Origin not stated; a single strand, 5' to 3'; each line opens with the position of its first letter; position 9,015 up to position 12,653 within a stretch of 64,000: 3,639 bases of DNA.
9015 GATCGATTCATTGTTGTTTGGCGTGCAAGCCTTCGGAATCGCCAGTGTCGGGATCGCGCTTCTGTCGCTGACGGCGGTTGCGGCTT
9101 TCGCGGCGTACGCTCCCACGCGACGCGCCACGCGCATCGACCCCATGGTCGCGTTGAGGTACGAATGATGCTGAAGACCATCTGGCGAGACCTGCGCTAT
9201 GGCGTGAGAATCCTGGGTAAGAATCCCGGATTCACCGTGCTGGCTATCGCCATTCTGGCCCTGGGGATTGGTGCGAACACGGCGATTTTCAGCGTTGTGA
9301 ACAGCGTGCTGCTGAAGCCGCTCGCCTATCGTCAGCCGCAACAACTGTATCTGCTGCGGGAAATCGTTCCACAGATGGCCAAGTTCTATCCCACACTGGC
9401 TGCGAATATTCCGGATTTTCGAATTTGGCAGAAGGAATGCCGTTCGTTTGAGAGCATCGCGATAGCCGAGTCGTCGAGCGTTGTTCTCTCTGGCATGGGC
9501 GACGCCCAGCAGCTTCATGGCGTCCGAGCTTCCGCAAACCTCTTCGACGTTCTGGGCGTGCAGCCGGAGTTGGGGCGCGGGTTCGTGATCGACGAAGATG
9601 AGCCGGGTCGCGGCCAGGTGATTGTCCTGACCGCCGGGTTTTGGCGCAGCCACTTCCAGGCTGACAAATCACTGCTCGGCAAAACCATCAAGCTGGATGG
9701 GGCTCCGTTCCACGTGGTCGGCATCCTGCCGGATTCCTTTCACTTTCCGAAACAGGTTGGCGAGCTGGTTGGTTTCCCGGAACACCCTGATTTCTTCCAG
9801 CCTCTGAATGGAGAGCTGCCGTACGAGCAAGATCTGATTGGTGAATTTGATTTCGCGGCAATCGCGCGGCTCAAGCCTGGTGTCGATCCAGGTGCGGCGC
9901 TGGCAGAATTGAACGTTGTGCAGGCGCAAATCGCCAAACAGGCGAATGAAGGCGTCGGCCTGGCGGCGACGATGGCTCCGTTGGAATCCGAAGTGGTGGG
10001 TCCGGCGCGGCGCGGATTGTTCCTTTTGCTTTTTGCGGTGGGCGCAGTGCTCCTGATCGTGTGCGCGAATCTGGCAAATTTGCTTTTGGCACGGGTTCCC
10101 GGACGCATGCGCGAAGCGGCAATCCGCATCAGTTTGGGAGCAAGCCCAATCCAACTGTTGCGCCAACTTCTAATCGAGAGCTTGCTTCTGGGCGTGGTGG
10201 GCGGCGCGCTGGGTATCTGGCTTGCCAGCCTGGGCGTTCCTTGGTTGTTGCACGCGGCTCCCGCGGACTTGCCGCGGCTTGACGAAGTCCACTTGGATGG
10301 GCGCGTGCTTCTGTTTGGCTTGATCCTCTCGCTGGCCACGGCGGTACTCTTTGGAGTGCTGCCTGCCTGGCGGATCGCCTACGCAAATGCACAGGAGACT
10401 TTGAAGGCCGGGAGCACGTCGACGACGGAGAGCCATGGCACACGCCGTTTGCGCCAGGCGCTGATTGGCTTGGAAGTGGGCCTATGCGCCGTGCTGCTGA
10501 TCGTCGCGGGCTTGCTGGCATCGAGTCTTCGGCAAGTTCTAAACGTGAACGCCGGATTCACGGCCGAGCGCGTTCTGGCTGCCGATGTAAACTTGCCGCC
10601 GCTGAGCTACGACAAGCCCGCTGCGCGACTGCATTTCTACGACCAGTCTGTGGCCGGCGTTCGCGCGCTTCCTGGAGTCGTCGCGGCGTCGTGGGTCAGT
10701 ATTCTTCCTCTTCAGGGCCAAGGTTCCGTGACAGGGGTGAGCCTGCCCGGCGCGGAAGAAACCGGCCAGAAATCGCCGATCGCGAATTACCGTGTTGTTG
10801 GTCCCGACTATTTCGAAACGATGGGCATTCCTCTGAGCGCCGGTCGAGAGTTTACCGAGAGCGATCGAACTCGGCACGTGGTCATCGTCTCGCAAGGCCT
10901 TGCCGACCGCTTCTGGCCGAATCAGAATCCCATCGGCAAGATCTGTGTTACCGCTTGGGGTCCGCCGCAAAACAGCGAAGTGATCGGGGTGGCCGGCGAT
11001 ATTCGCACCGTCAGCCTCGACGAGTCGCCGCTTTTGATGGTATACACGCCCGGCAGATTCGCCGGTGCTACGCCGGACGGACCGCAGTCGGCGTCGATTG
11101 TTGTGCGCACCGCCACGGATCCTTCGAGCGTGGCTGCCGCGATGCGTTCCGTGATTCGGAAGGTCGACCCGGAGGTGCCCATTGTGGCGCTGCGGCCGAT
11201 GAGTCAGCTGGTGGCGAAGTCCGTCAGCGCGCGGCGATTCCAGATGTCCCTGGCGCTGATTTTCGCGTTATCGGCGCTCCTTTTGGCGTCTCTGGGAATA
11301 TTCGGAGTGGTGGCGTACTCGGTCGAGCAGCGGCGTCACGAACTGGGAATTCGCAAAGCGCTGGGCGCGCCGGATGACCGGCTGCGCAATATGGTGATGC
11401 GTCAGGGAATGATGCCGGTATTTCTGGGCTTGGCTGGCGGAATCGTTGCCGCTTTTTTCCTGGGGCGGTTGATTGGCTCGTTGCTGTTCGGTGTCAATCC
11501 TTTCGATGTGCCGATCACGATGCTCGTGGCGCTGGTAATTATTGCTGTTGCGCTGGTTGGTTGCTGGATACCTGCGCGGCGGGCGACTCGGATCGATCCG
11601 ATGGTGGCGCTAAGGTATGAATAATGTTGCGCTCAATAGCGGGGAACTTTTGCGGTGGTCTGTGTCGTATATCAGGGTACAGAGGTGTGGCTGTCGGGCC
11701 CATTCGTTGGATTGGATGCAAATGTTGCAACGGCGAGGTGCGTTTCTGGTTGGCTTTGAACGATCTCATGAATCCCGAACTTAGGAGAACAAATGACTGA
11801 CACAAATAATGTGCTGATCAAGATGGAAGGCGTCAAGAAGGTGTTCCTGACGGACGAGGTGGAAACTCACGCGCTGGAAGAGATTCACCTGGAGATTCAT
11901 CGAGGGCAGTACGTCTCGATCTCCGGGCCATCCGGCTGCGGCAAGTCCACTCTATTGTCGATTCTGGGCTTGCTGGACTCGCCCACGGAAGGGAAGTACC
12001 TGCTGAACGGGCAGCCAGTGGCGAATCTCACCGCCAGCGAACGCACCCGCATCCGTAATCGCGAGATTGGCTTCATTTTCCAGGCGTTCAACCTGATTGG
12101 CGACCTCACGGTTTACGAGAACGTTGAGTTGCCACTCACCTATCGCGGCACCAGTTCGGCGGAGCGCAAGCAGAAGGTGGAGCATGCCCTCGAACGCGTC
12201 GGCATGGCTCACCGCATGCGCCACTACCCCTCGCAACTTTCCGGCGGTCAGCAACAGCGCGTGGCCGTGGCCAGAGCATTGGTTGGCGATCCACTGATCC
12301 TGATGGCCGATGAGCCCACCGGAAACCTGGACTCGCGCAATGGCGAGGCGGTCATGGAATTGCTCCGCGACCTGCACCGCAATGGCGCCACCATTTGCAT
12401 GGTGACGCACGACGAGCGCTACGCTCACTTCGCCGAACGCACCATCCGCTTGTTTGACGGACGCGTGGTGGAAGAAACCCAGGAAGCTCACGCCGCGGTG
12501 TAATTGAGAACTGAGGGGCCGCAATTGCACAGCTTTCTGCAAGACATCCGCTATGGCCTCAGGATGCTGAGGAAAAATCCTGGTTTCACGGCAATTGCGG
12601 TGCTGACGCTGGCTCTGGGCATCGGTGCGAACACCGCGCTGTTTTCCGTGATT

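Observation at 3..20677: Non-orphan ADOP battery: adaptor, seven intact duplicated MacB-type permeases, one remnant and two interleaved ATPases on one strand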

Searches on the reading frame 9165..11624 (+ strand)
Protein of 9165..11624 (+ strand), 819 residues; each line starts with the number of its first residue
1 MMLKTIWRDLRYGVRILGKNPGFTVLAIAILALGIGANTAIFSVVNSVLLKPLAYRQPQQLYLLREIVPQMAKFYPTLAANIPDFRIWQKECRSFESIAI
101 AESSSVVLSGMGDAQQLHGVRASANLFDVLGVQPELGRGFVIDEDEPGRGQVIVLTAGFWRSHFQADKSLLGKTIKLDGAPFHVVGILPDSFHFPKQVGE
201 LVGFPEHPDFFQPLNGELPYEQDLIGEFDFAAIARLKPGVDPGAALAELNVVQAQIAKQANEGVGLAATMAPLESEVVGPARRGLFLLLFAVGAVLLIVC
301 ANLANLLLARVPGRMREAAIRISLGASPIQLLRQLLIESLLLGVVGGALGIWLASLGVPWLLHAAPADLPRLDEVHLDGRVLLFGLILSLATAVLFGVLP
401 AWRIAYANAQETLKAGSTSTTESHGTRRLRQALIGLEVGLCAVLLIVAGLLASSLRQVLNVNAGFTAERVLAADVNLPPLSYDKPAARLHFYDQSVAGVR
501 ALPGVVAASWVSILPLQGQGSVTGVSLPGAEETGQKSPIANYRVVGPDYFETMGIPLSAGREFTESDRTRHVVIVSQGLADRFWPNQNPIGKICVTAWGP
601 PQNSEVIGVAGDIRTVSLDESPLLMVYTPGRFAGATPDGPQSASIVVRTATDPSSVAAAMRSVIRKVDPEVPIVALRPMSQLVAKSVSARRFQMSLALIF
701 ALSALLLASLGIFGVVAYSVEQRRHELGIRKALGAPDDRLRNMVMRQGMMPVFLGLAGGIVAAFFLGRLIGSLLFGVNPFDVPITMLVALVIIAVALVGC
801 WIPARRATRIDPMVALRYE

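Call 4: search_protein_families(library=ncbifam, proteins=[window:9165-11624:+])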
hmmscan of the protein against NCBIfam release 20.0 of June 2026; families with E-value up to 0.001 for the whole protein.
window:9165-11624:+ (819 aa): 3 families
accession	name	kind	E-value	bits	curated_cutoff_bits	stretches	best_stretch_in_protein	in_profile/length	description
TIGR03434.1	ADOP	subfamily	3.2e-267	888.8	622.3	1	6-819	1-803/803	ADOP family duplicated permease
NF007826.0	PRK10535.1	equivalog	1.2e-31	109.8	966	2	541-817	368-646/648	macrolide ABC transporter ATP-binding protein/permease MacB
TIGR02212.1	lolCE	equivalog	2.6e-08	33.2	362.45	1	651-819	227-411/411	lipoprotein-releasing ABC transporter permease subunit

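Call 5: search_protein_families(library=pfam, proteins=[window:9165-11624:+])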
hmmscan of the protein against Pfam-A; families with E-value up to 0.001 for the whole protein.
window:9165-11624:+ (819 aa): 2 families
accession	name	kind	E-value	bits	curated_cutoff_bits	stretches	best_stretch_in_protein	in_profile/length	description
PF12704.14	MacB_PCD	-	5.4e-35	122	27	2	24-249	1-204/207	MacB-like periplasmic core domain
PF02687.27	FtsX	-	3.2e-28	98.6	25.5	2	699-812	2-120/120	FtsX-like permease C-terminal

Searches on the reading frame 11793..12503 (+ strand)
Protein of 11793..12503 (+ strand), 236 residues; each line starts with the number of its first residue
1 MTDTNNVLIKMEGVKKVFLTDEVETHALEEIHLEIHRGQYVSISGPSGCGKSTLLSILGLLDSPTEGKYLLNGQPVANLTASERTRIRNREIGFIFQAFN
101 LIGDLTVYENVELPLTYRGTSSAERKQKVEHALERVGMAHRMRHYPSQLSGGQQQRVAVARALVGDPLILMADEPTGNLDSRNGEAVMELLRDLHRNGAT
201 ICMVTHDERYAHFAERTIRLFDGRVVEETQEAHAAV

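Call 4: search_protein_families(library=ncbifam, proteins=[window:11793-12503:+])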
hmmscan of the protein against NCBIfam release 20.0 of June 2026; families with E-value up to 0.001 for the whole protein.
window:11793-12503:+ (236 aa): 189 families (the best 25 are shown)
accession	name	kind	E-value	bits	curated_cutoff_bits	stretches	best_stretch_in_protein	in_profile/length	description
NF038007.1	ABC_ATP_DarD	equivalog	8e-79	264.1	375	1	9-224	2-217/218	darobactin export ABC transporter ATP-binding protein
TIGR02211.1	LolD_lipo_ex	equivalog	4.3e-67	225.9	307.75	1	8-226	1-220/221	lipoprotein-releasing ABC transporter ATP-binding protein LolD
NF007826.0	PRK10535.1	equivalog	1.8e-66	224.8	966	1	8-232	4-228/648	macrolide ABC transporter ATP-binding protein/permease MacB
TIGR02673.1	FtsE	equivalog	2.2e-64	217.1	264.85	1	9-223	2-213/214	cell division ATP-binding protein FtsE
TIGR03608.1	L_ocin_972_ABC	subfamily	7.9e-64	214.9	254.85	1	24-220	10-206/206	putative bacteriocin export ABC transporter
NF008639.0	PRK11629.1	equivalog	4.1e-62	209.6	360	1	5-228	3-227/234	lipoprotein-releasing ABC transporter ATP-binding protein LolD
NF007879.0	PRK10584.1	equivalog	1e-61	208.6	336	1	9-228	7-227/228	putative ABC transporter ATP-binding protein YbbA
TIGR02982.1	heterocyst_DevA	subfamily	4.7e-61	206.2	295.8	1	9-225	2-219/220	ABC exporter ATP-binding subunit, DevA family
TIGR02314.1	ABC_MetN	equivalog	2e-52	178.3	499.7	1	8-209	1-202/343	methionine ABC transporter ATP-binding protein MetN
TIGR03265.1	PhnT2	equivalog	3.5e-52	177.8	457.7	1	12-220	8-208/353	putative 2-aminoethylphosphonate ABC transporter ATP-binding protein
NF040933.2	ABC_arch_GlcV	equivalog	3.8e-52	177.3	450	1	8-225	2-220/357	glucose ABC transporter ATP-binding protein GlcV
NF007027.0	PRK09493.1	equivalog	5.5e-50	169.9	379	1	10-230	3-219/240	glutamine ABC transporter ATP-binding protein GlnQ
TIGR00968.1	3a0106s01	subfamily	4.5e-49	167.1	342.75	1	24-226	12-210/237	sulfate ABC transporter ATP-binding protein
TIGR02315.1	ABC_phnC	equivalog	2e-48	164.9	266.1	1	8-229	1-228/243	phosphonate ABC transporter ATP-binding protein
NF006987.0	PRK09452.1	equivalog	6.2e-45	153.5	482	1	4-226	13-227/378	spermidine/putrescine ABC transporter ATP-binding protein PotA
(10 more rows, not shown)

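Call 5: search_protein_families(library=pfam, proteins=[window:11793-12503:+])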
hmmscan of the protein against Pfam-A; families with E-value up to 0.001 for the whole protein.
window:11793-12503:+ (236 aa): 6 families
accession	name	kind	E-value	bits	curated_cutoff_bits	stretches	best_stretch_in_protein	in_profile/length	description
PF00005.33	ABC_tran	-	3.3e-35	122.1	25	1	28-176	1-136/137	ABC transporter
PF02463.25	SMC_N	-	6.8e-07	29.4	40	1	30-222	17-213/220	RecF/RecN/SMC N terminal domain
PF13304.12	AAA_21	-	1.5e-05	25.7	27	0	45-66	6-45/304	AAA domain, putative AbiEii toxin, Type IV TA system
PF13191.12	AAA_16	-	0.00033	21.6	32.6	1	27-85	11-64/167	AAA ATPase domain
PF03215.21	Rad17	-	0.00033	21.1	23.8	1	26-59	33-66/186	Rad17 P-loop domain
PF13555.12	AAA_29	-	0.00069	19.8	27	0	32-64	16-49/61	P-loop containing region of AAA domain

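Call 11: find_encoding_contigs(protein=window:11793-12503:+, flank=10000, max_places=6)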
Protein window:11793-12503:+ (236 aa): 19 contigs read that carry it; 6 places shown.
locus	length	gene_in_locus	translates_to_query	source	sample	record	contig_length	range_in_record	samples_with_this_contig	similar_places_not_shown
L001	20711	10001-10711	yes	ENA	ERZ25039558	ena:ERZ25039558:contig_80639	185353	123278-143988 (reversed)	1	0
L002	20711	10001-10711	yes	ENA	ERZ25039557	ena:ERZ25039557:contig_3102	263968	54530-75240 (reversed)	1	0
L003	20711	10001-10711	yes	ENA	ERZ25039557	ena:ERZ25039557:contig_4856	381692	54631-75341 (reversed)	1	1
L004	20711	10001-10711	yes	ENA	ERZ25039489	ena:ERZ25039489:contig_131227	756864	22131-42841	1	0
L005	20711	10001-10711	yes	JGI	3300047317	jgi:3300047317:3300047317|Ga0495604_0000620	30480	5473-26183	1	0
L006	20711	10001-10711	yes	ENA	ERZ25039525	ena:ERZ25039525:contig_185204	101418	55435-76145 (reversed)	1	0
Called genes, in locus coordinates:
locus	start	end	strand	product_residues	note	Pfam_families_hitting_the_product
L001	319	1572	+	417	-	PF25919:BSH_CusB (weak)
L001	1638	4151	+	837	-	PF12704:MacB_PCD, PF02687:FtsX, PF12704:MacB_PCD, PF02687:FtsX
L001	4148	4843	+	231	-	PF12704:MacB_PCD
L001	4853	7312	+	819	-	PF12704:MacB_PCD, PF02687:FtsX, PF12704:MacB_PCD, PF02687:FtsX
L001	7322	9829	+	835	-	PF12704:MacB_PCD, PF02687:FtsX, PF12704:MacB_PCD, PF02687:FtsX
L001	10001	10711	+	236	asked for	PF02463:SMC_N (weak), PF00005:ABC_tran, PF13304:AAA_21 (faint)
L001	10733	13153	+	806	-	PF12704:MacB_PCD, PF02687:FtsX, PF12704:MacB_PCD, PF02687:FtsX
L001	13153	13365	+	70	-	-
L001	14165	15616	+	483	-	PF12704:MacB_PCD, PF02687:FtsX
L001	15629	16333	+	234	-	PF00005:ABC_tran, PF13304:AAA_21 (faint)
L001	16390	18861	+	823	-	PF12704:MacB_PCD, PF02687:FtsX, PF12704:MacB_PCD, PF02687:FtsX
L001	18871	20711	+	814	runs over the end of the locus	PF12704:MacB_PCD, PF02687:FtsX, PF12704:MacB_PCD, PF02687:FtsX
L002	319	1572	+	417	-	PF25919:BSH_CusB (weak)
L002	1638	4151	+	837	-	PF12704:MacB_PCD, PF02687:FtsX, PF12704:MacB_PCD, PF02687:FtsX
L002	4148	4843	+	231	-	PF12704:MacB_PCD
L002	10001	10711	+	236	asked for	PF02463:SMC_N (weak), PF00005:ABC_tran, PF13304:AAA_21 (faint)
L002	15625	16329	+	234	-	PF00005:ABC_tran, PF13304:AAA_21 (faint)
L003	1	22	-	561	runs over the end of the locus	PF09699:Paired_CXXCH_1 (faint), PF14537:Cytochrom_c3_2 (faint), PF22113:Mtrc-MtrF_II-IV_dom (faint), PF13435:Cytochrome_C554 (faint), PF14522:Cytochrome_C7 (faint), PF07719:TPR_2 (faint), PF14559:TPR_19 (faint), PF00515:TPR_1 (faint)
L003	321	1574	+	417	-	PF25919:BSH_CusB (weak)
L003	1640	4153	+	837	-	PF12704:MacB_PCD, PF02687:FtsX, PF12704:MacB_PCD, PF02687:FtsX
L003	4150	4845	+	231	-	PF12704:MacB_PCD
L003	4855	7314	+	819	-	PF12704:MacB_PCD, PF02687:FtsX, PF12704:MacB_PCD, PF02687:FtsX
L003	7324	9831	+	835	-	PF12704:MacB_PCD, PF02687:FtsX, PF12704:MacB_PCD, PF02687:FtsX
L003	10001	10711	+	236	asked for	PF02463:SMC_N (weak), PF00005:ABC_tran, PF13304:AAA_21 (faint)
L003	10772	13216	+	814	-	PF12704:MacB_PCD, PF02687:FtsX, PF12704:MacB_PCD, PF02687:FtsX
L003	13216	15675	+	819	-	PF12704:MacB_PCD, PF02687:FtsX, PF12704:MacB_PCD, PF02687:FtsX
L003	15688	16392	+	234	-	PF00005:ABC_tran, PF13304:AAA_21 (faint)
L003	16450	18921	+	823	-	PF12704:MacB_PCD, PF02687:FtsX, PF12704:MacB_PCD, PF02687:FtsX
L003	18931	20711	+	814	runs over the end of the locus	PF12704:MacB_PCD, PF02687:FtsX, PF12704:MacB_PCD, PF02687:FtsX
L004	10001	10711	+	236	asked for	PF02463:SMC_N (weak), PF00005:ABC_tran, PF13304:AAA_21 (faint)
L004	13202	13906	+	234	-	PF00005:ABC_tran, PF13304:AAA_21 (faint)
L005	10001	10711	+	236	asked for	PF02463:SMC_N (weak), PF00005:ABC_tran, PF13304:AAA_21 (faint)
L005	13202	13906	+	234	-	PF00005:ABC_tran, PF13304:AAA_21 (faint)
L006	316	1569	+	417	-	PF25919:BSH_CusB (weak)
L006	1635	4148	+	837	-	PF12704:MacB_PCD, PF02687:FtsX, PF12704:MacB_PCD, PF02687:FtsX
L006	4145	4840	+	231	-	PF12704:MacB_PCD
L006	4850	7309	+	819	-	PF12704:MacB_PCD, PF02687:FtsX, PF12704:MacB_PCD, PF02687:FtsX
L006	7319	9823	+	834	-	PF12704:MacB_PCD, PF02687:FtsX, PF12704:MacB_PCD, PF02687:FtsX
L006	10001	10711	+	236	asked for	PF02463:SMC_N (weak), PF00005:ABC_tran, PF13304:AAA_21 (faint)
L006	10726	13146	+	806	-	PF12704:MacB_PCD, PF02687:FtsX, PF12704:MacB_PCD, PF02687:FtsX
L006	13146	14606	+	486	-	PF12704:MacB_PCD, PF02687:FtsX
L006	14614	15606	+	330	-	PF12704:MacB_PCD (faint), PF02687:FtsX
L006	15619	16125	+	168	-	PF00005:ABC_tran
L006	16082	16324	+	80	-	-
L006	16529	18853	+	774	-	PF12704:MacB_PCD, PF02687:FtsX, PF12704:MacB_PCD, PF02687:FtsX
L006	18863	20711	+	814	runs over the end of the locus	PF12704:MacB_PCD, PF02687:FtsX, PF12704:MacB_PCD, PF02687:FtsX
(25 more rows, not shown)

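Call 23: search_protein_families(library=pfam, proteins=[L003:321-1574:+])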
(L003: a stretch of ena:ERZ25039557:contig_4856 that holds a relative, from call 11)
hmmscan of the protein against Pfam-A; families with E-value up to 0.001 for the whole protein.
L003:321-1574:+ (417 aa): 3 families
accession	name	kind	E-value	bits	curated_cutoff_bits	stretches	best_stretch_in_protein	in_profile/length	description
PF13437.12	HlyD_3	-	5.8e-14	53.1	22.2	1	235-324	2-97/106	HlyD family secretion protein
PF16576.10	HlyD_D23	-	2.1e-10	40.7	30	1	76-319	21-198/214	Barrel-sandwich domain of CusB or HlyD membrane-fusion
PF13533.13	Biotin_lipoyl_2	-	0.00056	20.1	29.8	0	235-262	3-30/32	Biotin-lipoyl like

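Call 49: search_solved_structures(query=window:11793-12503:+, max_evalue=1e-40)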
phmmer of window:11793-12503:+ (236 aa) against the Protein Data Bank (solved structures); distinct sequences matched with E-value up to 1e-40: 70 (the best 60 are shown).
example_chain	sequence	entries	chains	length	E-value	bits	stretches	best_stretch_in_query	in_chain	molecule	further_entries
5xu1_A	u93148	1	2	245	2.5e-66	226.6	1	6-228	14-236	ABC transporter ATP-binding protein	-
1f3o_A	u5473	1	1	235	1.8e-60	207.5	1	8-228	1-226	HYPOTHETICAL ABC TRANSPORTER ATP-BINDING PROTEIN MJ0796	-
1l2t_A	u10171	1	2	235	4.6e-60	206.1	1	8-228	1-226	Hypothetical ABC transporter ATP-binding protein MJ0796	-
5lil_A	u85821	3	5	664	2.3e-59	203.9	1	8-232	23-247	Macrolide export ATP-binding/permease protein MacB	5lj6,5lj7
3tif_A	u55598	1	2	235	7.8e-59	202.1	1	8-228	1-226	Uncharacterized ABC transporter ATP-binding protein MJ0796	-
2pcj_A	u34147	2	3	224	5e-57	196.2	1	9-229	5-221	Lipoprotein-releasing system ATP-binding protein lolD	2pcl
5lj9_A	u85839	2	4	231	1.2e-56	195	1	8-228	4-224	Macrolide export ATP-binding/permease protein MacB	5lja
5nik_J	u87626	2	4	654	1.2e-55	191.8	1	8-227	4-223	Macrolide export ATP-binding/permease protein MacB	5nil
5gko_A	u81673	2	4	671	1.2e-55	191.7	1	5-228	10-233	Macrolide export ATP-binding/permease protein MacB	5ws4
7v8l_D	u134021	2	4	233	1.3e-55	191.6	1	5-228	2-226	Lipoprotein-releasing system ATP-binding protein LolD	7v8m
9rlc_D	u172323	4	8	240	1.4e-55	191.5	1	5-228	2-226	Lipoprotein-releasing system ATP-binding protein LolD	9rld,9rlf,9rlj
7arh_F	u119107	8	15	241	1.4e-55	191.5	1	5-229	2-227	Lipoprotein-releasing system ATP-binding protein LolD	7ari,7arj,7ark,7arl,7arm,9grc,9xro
9rle_D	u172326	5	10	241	1.4e-55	191.5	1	5-228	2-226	Lipoprotein-releasing system ATP-binding protein LolD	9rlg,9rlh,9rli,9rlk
7v8i_D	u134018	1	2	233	3.5e-55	190.2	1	5-228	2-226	Lipoprotein-releasing system ATP-binding protein LolD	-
9gvk_D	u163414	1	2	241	3.7e-55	190.1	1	5-229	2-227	Lipoprotein-releasing system ATP-binding protein LolD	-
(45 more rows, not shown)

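Call 51: search_solved_structures(query=L003:321-1574:+, max_evalue=0.001)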
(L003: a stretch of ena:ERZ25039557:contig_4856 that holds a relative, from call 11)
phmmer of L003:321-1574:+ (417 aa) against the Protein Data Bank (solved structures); distinct sequences matched with E-value up to 0.001: 2.
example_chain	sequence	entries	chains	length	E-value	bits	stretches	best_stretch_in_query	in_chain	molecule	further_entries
4dk0_A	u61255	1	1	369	2e-05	27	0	159-308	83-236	Putative MacA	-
4dk1_A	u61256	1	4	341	0.00046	22.5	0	48-157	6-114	Putative MacA, Multidrug resistance protein mexA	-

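Call 78: search_protein_families(library=ncbifam, proteins=[L003:321-1574:+], max_evalue=1e-10)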
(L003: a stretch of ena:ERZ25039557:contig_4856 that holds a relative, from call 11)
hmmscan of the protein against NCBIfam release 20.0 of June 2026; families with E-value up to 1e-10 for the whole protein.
L003:321-1574:+ (417 aa): 3 families
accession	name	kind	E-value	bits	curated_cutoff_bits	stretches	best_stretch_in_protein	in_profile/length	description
TIGR01730.1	RND_mfp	subfamily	1e-28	100.3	94.9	1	198-407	100-312/322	efflux RND transporter periplasmic adaptor subunit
NF038010.1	ABC_adapt_DarC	equivalog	1.8e-15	56.6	450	1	70-417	68-417/417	darobactin export ABC transporter periplasmic adaptor subunit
TIGR00999.1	8a0102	subfamily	4.4e-12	45.7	319.3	1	136-402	19-264/271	CzcB/NccB family metal efflux transporter periplasmic adaptor subunit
